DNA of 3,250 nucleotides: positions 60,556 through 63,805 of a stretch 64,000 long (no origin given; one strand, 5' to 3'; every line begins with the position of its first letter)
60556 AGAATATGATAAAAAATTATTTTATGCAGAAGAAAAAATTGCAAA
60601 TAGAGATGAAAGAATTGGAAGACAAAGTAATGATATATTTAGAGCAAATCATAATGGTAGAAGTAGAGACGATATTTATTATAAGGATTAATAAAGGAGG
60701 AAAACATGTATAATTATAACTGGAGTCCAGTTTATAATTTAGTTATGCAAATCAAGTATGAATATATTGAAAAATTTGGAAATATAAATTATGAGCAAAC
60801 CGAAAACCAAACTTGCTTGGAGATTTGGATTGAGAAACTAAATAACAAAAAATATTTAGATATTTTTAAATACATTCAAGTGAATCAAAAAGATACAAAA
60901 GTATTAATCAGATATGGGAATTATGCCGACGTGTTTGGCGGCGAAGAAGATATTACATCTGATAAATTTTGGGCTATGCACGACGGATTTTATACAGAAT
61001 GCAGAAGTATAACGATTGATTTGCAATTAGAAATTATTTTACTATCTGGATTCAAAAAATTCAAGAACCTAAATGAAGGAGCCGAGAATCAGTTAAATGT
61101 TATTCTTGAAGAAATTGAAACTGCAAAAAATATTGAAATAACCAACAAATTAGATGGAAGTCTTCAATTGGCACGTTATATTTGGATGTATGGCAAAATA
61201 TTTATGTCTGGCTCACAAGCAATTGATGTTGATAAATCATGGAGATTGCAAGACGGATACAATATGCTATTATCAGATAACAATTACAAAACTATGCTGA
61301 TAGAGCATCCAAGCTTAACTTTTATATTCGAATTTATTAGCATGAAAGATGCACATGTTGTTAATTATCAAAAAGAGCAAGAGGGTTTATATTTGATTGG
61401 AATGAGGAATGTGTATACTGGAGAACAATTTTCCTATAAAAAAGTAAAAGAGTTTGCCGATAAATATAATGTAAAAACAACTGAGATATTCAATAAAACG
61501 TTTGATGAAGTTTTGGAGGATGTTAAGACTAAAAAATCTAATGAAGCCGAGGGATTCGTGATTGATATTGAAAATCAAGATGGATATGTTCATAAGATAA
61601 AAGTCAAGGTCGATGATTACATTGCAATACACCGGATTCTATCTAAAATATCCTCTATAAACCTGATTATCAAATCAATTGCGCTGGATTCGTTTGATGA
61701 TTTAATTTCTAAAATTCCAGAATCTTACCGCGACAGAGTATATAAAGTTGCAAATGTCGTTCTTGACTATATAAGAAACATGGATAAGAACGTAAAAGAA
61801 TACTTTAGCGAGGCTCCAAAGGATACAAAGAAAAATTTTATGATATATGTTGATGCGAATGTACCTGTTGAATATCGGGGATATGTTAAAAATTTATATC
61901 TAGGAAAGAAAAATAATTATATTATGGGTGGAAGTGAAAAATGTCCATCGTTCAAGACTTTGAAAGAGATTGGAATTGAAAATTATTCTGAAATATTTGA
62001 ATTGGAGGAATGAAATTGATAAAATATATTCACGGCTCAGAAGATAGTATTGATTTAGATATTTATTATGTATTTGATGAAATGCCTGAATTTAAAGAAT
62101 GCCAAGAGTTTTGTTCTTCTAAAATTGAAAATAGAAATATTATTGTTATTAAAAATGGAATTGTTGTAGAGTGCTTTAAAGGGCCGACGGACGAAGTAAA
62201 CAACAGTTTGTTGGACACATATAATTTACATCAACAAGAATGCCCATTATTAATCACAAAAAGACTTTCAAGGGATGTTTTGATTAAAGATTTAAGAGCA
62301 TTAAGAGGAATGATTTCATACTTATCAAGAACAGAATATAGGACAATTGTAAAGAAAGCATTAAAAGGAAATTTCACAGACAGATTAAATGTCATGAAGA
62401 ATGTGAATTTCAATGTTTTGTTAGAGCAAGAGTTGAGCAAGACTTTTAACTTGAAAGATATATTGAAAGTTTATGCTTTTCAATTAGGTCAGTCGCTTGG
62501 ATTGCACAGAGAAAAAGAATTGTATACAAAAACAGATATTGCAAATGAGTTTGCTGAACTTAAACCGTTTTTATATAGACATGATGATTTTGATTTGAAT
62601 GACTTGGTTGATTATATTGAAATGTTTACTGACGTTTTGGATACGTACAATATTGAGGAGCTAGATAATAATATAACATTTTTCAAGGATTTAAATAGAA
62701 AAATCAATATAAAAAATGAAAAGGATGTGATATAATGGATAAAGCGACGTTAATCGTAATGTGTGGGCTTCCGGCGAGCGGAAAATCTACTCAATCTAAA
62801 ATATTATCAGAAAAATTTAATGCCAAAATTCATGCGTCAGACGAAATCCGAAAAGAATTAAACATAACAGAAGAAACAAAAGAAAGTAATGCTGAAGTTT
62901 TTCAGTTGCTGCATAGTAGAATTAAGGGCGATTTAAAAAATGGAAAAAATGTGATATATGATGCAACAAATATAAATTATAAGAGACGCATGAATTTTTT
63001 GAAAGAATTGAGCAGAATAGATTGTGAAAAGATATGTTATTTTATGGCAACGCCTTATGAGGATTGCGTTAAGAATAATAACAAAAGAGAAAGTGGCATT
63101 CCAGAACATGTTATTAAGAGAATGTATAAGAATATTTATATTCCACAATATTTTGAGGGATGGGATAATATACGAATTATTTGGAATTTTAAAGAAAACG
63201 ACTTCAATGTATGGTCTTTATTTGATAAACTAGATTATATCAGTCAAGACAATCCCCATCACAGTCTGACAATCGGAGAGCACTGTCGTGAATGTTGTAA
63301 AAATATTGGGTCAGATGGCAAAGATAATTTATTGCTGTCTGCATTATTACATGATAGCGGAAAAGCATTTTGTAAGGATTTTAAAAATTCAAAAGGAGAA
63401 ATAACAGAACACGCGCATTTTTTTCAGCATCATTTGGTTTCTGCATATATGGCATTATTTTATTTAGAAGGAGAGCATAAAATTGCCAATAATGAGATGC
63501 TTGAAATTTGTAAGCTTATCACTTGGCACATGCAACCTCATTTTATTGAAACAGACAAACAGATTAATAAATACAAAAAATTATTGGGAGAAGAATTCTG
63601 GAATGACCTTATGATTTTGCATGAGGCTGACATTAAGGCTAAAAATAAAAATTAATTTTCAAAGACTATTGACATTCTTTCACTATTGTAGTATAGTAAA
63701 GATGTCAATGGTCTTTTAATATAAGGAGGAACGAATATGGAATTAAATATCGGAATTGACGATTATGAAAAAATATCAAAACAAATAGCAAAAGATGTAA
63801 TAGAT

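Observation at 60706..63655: Complete RNA end-healing and sealing cassette with an extra uncharacterised middle gene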

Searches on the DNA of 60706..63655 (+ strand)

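Call 6: search_dna_similar(query=window:60706-63655:+, collection=phages, mode=distant, max_rows=20)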
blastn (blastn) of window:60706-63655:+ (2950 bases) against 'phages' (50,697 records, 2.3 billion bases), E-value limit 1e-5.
Records with a match: 2; places in all: 2; records where one place covers at least 80% of the query: 0.
Best place of each record, by identity: 60-80% 2.
By first word of the organism name: Bacillus 2.
By host as written in the record: Bacillus megaterium str. ATCC 43725 2.
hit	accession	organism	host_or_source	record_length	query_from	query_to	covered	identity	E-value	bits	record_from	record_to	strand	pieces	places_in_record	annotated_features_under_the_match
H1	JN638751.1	Bacillus phage G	Bacillus megaterium str. ATCC 43725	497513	1312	1532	7%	72.2%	1e-23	118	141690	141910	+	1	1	208: gp208 | 207: gp207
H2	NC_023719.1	Bacillus phage G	Bacillus megaterium str. ATCC 43725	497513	1312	1532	7%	72.2%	1e-23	118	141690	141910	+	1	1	208: gp208 | 207: gp207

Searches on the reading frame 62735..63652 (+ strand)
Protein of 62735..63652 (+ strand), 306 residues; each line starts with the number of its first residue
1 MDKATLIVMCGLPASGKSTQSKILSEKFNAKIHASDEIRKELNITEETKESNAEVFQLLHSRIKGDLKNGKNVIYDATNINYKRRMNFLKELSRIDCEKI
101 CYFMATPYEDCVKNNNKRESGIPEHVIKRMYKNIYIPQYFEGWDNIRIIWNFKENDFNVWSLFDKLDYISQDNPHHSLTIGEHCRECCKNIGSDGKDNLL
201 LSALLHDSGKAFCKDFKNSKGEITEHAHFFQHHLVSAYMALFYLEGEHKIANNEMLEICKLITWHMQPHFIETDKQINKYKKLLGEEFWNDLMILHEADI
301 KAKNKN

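Call 3: search_protein_families(library=pfam, proteins=[window:62735-63652:+], max_evalue=1)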
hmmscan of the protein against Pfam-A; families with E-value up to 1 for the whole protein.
window:62735-63652:+ (306 aa): 12 families
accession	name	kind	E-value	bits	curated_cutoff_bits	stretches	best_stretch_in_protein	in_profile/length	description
PF13671.12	AAA_33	-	9.2e-19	68.6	27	1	6-134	1-140/143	AAA domain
PF08433.16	KTI12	-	1.4e-13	51.4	22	1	6-145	3-148/271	Chromatin associated protein KTI12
PF01966.28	HD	-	1.6e-07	32.1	22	1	176-299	4-111/116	HD domain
PF01591.24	6PF2K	-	2e-06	27.7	27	1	3-100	12-127/223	6-phosphofructo-2-kinase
PF13207.12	AAA_17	-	0.00011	23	27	1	11-108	2-113/136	AAA domain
PF13238.12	AAA_18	-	0.00014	22.7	29.4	1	7-77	1-80/128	AAA domain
PF08668.18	HDOD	-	0.0011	18.9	22.9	1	175-215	97-137/196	HDOD domain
PF06414.18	Zeta_toxin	-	0.044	13.7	22.3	1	5-92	17-117/199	Zeta toxin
PF00406.28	ADK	-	0.048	14.2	26.8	1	10-46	2-39/151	Adenylate kinase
PF13434.12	Lys_Orn_oxgnase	-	0.075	12.6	21.3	1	51-149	199-295/339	L-lysine 6-monooxygenase/L-ornithine 5-monooxygenase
PF13401.12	AAA_22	-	0.076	13.8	27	1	3-69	4-64/130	AAA domain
PF07931.18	CPT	-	0.14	12.4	22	0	6-89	3-100/172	Chloramphenicol phosphotransferase-like protein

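Call 4: search_protein_families(library=phrogs, proteins=[window:62735-63652:+], max_evalue=0.1)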
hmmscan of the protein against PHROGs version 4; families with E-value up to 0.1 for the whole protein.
window:62735-63652:+ (306 aa): 8 families
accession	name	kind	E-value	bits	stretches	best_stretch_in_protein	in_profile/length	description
phrog_6931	-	unknown function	1.4e-34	120.8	2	3-152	184-342/343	-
phrog_505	-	other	3.7e-19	70.3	1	5-135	3-141/295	polynucleotide kinase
phrog_2071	-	other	1.5e-15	58.7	1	1-153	13-183/282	ATPase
phrog_761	-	other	4.2e-08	34.2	1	1-119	16-156/362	thymidylate kinase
phrog_10255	-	other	1e-07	33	1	5-50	2-48/230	kinase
phrog_5889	-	unknown function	0.0012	19.2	1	176-302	74-192/242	-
phrog_139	-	other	0.0013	19.2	1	1-42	80-122/342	deoxynucleoside monophosphate kinase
phrog_38637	-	unknown function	0.014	16.2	1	151-260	86-187/234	-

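Call 5: search_protein_families(library=ncbifam, proteins=[window:62735-63652:+], max_evalue=1)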
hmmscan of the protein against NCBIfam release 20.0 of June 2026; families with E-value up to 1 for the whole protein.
window:62735-63652:+ (306 aa): 35 families (the best 25 are shown)
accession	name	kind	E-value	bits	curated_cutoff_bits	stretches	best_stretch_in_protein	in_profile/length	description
TIGR03574.1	selen_PSTK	equivalog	3.1e-16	59.6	290.5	1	6-158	1-157/249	L-seryl-tRNA(Sec) kinase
TIGR04075.1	bacter_Pnkp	equivalog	3.7e-12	45.3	750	1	3-134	7-137/851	polynucleotide kinase-phosphatase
TIGR03575.1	selen_PSTK_euk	equivalog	7.2e-08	32.1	382.35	2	57-138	114-195/340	L-seryl-tRNA(Sec) kinase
TIGR02692.1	tRNA_CCA_actino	equivalog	7.7e-06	24.8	438.8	1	174-306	260-386/466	CCA tRNA nucleotidyltransferase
NF005251.0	PRK06762.1-1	equivalog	6e-05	23.1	183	1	3-120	6-123/171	hypothetical protein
NF003012.0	PRK03839.1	equivalog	8.2e-05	22.6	152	1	6-77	2-72/180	putative kinase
TIGR01663.1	PNK-3'Pase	equivalog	0.00016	20.2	502.8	1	5-145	365-496/520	bifunctional polynucleotide phosphatase/kinase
TIGR02173.1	cyt_kin_arch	equivalog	0.00055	20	102.1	1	6-76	2-78/169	(d)CMP kinase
TIGR01351.1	adk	subfamily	0.00097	18.8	168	1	7-44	2-40/212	adenylate kinase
TIGR00277.1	HDIG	domain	0.001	18.9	27.6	1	173-241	5-66/84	HDIG domain-containing metalloprotein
NF005258.0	PRK06762.3-3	equivalog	0.0011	18.9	344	1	4-131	2-128/164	hypothetical protein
NF005255.0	PRK06762.2-2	equivalog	0.0025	17.8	140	1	5-131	4-131/163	hypothetical protein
TIGR00152.1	TIGR00152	equivalog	0.0033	17.3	65.55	1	7-42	2-37/188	dephospho-CoA kinase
NF001387.0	PRK00279.2-5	equivalog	0.0036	16.9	373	1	7-47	3-44/224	adenylate kinase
TIGR00041.1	DTMP_kinase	equivalog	0.0039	16.9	83.25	1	1-34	1-37/196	dTMP kinase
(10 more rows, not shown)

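Call 29: search_dna_similar(query=window:62735-63652:+, collection=phages, mode=protein, max_evalue=0.001, max_rows=40, rows=spread)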
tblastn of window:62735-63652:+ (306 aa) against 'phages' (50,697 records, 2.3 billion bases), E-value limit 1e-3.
Records with a match: 179; places in all: 179; records where one place covers at least 80% of the query: 42.
Best place of each record, by identity: <60% 179.
By first word of the organism name: Streptomyces 81; Bacillus 38; Mycobacterium 34; Gordonia 10; Bacteriophage 4; Shewanella 2; Xanthomonas 2; Caulobacter 2; Lysinibacillus 1; Caudoviricetes 1; and 4 more.
By host as written in the record: Streptomyces griseus ATCC 10137 34; Mycobacterium smegmatis mc2 155 22; Streptomyces lividans JI 1326 18; Bacillus anthracis Sterne 10; Mycobacterium smegmatis mc#155 10; Streptomyces viridochromogenes DSM40736 10; Gordonia terrae 3612 10; - 8; and 26 more.
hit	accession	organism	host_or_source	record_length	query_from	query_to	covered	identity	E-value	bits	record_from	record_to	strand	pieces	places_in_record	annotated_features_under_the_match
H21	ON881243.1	Bacillus phage PK-3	Bacillus sp.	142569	1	302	99%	35.0%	9e-49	179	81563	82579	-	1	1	AAA family ATPase | RnlA family RNA ligase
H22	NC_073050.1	Bacillus phage FADO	Bacillus subtilis BEST7003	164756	2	302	98%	35.1%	5e-49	180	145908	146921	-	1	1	hypothetical protein | homing endonuclease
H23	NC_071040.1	Bacillus phage PBC2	Bacillus cereus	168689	6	302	97%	32.9%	3e-44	166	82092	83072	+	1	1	polynucleotide kinase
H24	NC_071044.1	Bacillus phage vB_BanS_Nate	Bacillus anthracis Sterne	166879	6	302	97%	32.5%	2e-40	155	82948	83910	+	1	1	ATPase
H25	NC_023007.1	Bacillus phage vB_BanS-Tsamsa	Bacillus anthracis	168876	6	302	97%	32.5%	4e-38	149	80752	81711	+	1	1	hypothetical protein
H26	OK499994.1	Bacillus phage vB_BanS_Skywalker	Bacillus anthracis Sterne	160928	6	302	97%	32.1%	9e-39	150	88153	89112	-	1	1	AAA family ATPase domain-containing protein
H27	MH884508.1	Bacillus phage vB_BcoS-136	Bacillus cohnii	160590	2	302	98%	31.7%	2e-39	152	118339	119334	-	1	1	polynucleotide kinase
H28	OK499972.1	Bacillus phage vB_BanS_Chewbecca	Bacillus anthracis Sterne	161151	6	302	97%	31.5%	6e-38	148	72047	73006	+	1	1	AAA family ATPase domain-containing protein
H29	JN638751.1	Bacillus phage G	Bacillus megaterium str. ATCC 43725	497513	6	299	96%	24.0%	3e-13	76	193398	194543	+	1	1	264: gp264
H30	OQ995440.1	Mycobacterium phage Calm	Mycobacterium smegmatis mc2 155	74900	5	252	81%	23.3%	2e-9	64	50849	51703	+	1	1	77: polynucleotide kinase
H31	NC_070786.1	Streptomyces phage Muntaha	Streptomyces sanglieri UNT16F27A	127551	6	141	44%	31.9%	2e-6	56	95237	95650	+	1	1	185: ATPase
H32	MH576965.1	Streptomyces phage StarPlatinum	Streptomyces griseus ATCC 10137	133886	3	134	43%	32.6%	3e-7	57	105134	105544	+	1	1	214: polynucleotide kinase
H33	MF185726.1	Mycobacterium phage Appletree2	Mycobacterium smegmatis mc#155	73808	5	132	42%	32.8%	3e-9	64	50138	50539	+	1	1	74: polynucleotide kinase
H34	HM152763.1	Mycobacterium phage LeBron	Mycobacterium smegmatis mc2 155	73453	5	132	42%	32.8%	3e-9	64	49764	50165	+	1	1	74: polynucleotide kinase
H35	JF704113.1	Mycobacterium phage UPIE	Mycobacterium smegmatis mc2 155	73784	5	132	42%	32.8%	3e-9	64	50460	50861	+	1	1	74: polynucleotide kinase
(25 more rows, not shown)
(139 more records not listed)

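Call 31: get_annotated_region(hit=H21, flank=5000)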
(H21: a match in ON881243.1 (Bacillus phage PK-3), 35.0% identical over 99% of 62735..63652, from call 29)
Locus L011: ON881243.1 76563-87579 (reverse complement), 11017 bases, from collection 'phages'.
description: Bacillus phage PK-3, complete genome.
organism: Bacillus phage PK-3 (NCBI taxid 2961841)
taxonomy: Viruses; Duplodnaviria; Heunggongvirae; Uroviricota; Caudoviricetes
host: Bacillus sp.; source: soil; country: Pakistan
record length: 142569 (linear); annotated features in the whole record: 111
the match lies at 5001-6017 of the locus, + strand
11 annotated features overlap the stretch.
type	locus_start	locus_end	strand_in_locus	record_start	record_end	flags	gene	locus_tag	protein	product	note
CDS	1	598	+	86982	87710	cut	-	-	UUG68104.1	hypothetical protein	-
CDS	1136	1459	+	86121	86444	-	-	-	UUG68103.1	hypothetical protein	-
CDS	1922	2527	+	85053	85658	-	-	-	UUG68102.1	nucleotidyltransferase domain-containing protein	-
CDS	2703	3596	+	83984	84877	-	-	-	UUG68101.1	S8 family peptidase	-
CDS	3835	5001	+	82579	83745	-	-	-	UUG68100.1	RnlA family RNA ligase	T4 RnlA family RNA ligase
CDS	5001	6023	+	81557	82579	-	-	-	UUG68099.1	AAA family ATPase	-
CDS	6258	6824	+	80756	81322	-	-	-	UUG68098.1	ATP-dependent Clp protease proteolytic subunit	-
CDS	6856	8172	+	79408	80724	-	-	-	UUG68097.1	ATP-dependent DNA ligase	-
CDS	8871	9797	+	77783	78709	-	-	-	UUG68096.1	RNA ligase family protein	-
CDS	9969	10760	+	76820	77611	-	-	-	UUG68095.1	ParA family protein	-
CDS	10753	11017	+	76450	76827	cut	-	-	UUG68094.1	hypothetical protein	-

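Call 32: get_annotated_region(hit=H23, flank=5000)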
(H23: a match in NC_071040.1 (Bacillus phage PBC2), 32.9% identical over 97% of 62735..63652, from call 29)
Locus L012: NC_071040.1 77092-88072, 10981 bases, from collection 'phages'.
description: Bacillus phage PBC2, complete genome.
organism: Bacillus phage PBC2 (NCBI taxid 1675029)
taxonomy: Viruses; Duplodnaviria; Heunggongvirae; Uroviricota; Caudoviricetes; Andregratiavirinae; Haetaevirus; Haetaevirus PBC2
host: Bacillus cereus; source: -; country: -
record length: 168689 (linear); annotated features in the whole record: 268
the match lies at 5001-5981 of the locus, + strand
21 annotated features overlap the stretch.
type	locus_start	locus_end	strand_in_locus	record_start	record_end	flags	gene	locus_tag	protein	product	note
CDS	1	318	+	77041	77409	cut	-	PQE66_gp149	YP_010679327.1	hypothetical protein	-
CDS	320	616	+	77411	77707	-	-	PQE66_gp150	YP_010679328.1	hypothetical protein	-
CDS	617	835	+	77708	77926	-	-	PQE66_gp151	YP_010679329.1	hypothetical protein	-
CDS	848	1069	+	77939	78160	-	-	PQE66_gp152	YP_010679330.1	hypothetical protein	-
CDS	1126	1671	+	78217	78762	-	-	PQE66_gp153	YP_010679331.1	hypothetical protein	-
CDS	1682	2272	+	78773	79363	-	-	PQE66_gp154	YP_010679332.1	nucleotidyltransferase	-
CDS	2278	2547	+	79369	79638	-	-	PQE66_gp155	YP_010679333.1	hypothetical protein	-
CDS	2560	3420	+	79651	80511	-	-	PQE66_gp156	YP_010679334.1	protease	-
CDS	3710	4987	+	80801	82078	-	-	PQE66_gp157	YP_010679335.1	2'-5' RNA ligase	-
CDS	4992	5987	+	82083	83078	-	-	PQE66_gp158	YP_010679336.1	polynucleotide kinase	-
CDS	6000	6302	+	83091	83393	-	-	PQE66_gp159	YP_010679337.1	hypothetical protein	-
CDS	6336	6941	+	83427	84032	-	-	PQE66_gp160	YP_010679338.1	ATP-dependent protease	-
CDS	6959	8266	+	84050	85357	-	-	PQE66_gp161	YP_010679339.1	DNA ligase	-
CDS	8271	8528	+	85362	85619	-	-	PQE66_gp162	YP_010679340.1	hypothetical protein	-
CDS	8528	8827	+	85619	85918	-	-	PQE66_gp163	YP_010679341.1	hypothetical protein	-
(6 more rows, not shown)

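Call 33: get_annotated_region(hit=H29, flank=5000)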
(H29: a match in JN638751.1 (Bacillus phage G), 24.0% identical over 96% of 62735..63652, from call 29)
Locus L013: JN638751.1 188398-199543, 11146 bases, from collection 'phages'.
description: Bacillus phage G, complete genome.
organism: Bacillus phage G (NCBI taxid 2884420)
taxonomy: Viruses; Duplodnaviria; Heunggongvirae; Uroviricota; Caudoviricetes; Donellivirus; Donellivirus gee
host: Bacillus megaterium str. ATCC 43725; source: soil; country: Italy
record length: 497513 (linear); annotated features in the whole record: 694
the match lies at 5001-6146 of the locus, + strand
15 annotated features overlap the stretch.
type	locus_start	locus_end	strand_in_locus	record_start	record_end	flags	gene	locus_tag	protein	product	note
CDS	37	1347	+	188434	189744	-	258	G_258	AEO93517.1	gp258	ClpX-like ATP binding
CDS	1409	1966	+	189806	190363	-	259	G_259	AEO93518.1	gp259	-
CDS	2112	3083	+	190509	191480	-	260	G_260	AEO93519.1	gp260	putative phosphoesterase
CDS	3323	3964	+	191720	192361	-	261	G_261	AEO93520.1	gp261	-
CDS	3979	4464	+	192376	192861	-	262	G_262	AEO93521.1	gp262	MgtC/SapB transporter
CDS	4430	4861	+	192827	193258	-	263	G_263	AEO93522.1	gp263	-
CDS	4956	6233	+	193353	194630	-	264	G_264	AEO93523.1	gp264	putative kinase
CDS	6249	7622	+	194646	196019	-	265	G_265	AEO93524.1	gp265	-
CDS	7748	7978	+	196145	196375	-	266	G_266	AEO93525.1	gp266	-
CDS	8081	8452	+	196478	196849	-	267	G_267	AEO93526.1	gp267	-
CDS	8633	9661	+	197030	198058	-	268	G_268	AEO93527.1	gp268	-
CDS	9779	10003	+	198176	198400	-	269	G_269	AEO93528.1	gp269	-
CDS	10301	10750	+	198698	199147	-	270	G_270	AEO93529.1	gp270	-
CDS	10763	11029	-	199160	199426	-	271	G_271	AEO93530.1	gp271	-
CDS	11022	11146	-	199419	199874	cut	272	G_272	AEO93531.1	gp272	-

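Call 52: search_protein_families(library=pfam, proteins=[L011:1922-2524:+], max_evalue=0.1)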
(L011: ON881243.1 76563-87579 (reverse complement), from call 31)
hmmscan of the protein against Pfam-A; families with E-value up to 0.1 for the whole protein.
L011:1922-2524:+ (201 aa): 4 families
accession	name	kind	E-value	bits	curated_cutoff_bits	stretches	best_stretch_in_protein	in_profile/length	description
PF01909.29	NTP_transf_2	-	0.0019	19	21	1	15-84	13-74/93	Nucleotidyltransferase domain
PF22600.2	MTPAP-like_central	-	0.0021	18.6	27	1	16-57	39-71/139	Poly(A) RNA polymerase, mitochondrial-like, central palm domain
PF19191.5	HEF_HK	-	0.0041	18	24.1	1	161-190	20-49/67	HEF_HK domain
PF18765.7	Polbeta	-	0.012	16.3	26.9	1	15-59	12-57/93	Polymerase beta, Nucleotidyltransferase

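Call 62: search_solved_structures(query=window:62735-63652:+, max_evalue=0.01, show_alignments=2)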
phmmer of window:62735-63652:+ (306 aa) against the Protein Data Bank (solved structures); distinct sequences matched with E-value up to 0.01: 8.
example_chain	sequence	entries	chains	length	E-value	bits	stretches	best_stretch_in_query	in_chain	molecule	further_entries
4gp7_A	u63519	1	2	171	8.3e-07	31.9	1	4-130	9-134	Metallophosphoesterase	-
3a4l_A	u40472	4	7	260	9.7e-07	31.7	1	5-160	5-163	L-seryl-tRNA(Sec) kinase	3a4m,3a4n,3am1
4jst_A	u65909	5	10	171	1.1e-06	31.5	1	4-130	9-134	Metallophosphoesterase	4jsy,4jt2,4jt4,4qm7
3adb_A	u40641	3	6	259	1.5e-06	31.1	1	5-160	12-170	L-seryl-tRNA(Sec) kinase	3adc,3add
4gp6_A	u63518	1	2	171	1.5e-06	31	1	4-131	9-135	Metallophosphoesterase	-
4mde_A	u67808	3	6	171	6.5e-06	29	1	4-130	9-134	Metallophosphoesterase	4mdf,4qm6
1ly1_A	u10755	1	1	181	0.0024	20.5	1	6-134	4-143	polynucleotide kinase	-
1ltq_A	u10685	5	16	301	0.0089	18.6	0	6-134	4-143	POLYNUCLEOTIDE KINASE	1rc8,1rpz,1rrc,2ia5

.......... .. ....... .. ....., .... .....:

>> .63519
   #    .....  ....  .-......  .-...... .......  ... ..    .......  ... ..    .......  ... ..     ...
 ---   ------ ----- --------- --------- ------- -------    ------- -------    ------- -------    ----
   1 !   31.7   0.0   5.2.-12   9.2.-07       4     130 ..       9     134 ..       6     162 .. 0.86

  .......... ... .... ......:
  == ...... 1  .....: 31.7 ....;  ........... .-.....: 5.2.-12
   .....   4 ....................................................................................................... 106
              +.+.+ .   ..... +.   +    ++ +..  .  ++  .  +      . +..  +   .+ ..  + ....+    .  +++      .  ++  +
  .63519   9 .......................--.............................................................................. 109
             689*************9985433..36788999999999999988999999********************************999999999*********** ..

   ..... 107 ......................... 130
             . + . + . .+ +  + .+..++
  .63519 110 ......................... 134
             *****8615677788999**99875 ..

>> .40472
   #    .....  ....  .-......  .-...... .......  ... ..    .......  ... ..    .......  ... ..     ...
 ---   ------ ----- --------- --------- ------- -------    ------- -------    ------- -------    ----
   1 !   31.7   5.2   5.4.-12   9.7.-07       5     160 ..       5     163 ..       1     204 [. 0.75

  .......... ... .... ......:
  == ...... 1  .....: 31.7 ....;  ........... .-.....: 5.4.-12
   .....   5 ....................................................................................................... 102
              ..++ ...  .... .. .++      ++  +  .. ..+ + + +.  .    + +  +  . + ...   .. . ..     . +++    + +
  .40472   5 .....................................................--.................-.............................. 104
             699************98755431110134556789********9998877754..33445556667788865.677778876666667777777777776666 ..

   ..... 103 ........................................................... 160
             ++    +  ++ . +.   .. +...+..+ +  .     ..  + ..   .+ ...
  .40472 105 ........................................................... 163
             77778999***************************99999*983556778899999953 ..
